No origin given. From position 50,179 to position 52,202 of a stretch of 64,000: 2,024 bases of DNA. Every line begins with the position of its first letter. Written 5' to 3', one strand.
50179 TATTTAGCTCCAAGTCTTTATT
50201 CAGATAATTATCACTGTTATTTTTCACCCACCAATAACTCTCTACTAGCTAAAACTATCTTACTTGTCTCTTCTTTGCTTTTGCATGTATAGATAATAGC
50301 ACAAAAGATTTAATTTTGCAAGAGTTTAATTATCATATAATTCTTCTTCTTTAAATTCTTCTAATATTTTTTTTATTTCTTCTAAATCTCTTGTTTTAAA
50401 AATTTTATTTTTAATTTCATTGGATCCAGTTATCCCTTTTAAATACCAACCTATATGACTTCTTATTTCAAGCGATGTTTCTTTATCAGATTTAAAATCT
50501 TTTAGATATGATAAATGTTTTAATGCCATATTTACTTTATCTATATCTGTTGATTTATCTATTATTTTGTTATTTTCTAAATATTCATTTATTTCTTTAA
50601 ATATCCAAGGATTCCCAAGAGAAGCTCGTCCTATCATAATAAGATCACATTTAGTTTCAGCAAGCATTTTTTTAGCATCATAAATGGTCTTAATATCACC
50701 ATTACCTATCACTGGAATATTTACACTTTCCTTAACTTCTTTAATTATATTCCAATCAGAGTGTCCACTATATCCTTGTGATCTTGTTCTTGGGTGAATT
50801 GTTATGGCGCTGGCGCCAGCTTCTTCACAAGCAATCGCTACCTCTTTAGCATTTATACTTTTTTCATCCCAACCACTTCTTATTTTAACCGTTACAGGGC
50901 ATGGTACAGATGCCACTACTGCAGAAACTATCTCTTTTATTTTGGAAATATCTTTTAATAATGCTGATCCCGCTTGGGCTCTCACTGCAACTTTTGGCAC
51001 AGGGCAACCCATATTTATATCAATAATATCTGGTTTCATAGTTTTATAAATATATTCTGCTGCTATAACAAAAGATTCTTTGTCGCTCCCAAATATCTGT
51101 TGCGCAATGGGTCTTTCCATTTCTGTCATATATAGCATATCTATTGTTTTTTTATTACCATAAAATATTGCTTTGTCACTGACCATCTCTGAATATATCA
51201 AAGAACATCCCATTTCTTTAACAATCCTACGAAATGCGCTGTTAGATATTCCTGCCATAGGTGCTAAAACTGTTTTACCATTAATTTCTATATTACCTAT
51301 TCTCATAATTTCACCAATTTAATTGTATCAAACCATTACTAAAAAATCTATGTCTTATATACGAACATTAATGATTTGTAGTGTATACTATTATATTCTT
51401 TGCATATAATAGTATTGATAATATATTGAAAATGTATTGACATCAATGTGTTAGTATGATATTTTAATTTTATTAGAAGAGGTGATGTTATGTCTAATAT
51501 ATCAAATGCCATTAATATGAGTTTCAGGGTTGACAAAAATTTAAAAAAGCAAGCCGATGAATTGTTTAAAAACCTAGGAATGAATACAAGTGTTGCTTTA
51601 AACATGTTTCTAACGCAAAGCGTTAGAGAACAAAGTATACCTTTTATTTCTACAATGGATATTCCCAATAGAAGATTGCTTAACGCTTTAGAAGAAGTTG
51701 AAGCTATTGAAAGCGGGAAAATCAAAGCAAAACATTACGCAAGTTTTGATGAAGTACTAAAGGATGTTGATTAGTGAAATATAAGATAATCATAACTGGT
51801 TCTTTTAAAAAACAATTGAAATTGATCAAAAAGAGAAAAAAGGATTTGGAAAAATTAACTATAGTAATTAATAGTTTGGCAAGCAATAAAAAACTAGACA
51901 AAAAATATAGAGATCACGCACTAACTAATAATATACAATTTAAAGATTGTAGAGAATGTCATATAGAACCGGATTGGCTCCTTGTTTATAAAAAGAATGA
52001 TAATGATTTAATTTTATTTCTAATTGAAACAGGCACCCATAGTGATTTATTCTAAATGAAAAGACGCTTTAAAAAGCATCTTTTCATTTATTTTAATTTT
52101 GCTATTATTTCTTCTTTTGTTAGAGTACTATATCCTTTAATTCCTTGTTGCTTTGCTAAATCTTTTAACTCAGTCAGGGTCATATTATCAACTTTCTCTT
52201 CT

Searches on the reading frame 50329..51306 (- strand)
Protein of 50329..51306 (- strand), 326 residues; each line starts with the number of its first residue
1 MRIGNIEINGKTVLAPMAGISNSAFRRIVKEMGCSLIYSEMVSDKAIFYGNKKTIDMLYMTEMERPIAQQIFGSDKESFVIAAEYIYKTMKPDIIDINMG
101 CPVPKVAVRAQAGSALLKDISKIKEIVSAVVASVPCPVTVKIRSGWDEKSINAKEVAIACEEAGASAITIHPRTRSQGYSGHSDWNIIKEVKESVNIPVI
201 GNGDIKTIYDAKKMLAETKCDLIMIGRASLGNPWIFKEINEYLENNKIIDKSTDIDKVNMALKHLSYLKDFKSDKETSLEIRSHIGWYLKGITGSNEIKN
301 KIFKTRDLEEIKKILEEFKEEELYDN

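Call 55: search_protein_families(library=pfam, proteins=[window:50329-51306:-], max_evalue=0.001)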
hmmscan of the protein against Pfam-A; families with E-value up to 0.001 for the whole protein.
window:50329-51306:- (326 aa): 5 families
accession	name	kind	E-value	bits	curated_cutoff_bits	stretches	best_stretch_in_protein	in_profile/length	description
PF01207.24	Dus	-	3.5e-88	296.1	20.4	1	14-319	2-307/311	Dihydrouridine synthase (Dus)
PF01180.27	DHO_dh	-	3.2e-06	27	27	1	62-244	92-288/291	Dihydroorotate dehydrogenase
PF00977.27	His_biosynth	-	6.1e-06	26.3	23.6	1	110-228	99-221/228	Histidine biosynthesis protein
PF01680.23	SOR_SNZ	-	1.8e-05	25.1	27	0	153-223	22-96/207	SOR/SNZ family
PF00724.26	Oxidored_FMN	-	2.3e-05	24.3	27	1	163-245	259-341/342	NADH:flavin oxidoreductase / NADH oxidase family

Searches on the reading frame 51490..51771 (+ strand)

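Call 55: search_protein_families(library=pfam, proteins=[window:51490-51771:+], max_evalue=0.001)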
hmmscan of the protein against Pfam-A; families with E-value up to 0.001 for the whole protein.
window:51490-51771:+ (94 aa): 1 family
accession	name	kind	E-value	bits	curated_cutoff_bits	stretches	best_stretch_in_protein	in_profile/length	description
PF04221.18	RelB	-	1.3e-10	41.5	22.4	1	10-75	4-69/82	RelB antitoxin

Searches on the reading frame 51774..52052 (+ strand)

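Call 55: search_protein_families(library=pfam, proteins=[window:51774-52052:+], max_evalue=0.001)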
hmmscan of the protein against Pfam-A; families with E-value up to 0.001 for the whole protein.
window:51774-52052:+ (93 aa): 2 families
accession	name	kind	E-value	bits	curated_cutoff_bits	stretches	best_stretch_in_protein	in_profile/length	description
PF15738.11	YafQ_toxin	-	5.8e-31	107.1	30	1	3-93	1-87/88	Bacterial toxin of type II toxin-antitoxin system, YafQ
PF05016.21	ParE_toxin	-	6.1e-10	40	23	1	5-92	1-88/89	ParE toxin of type II toxin-antitoxin system, parDE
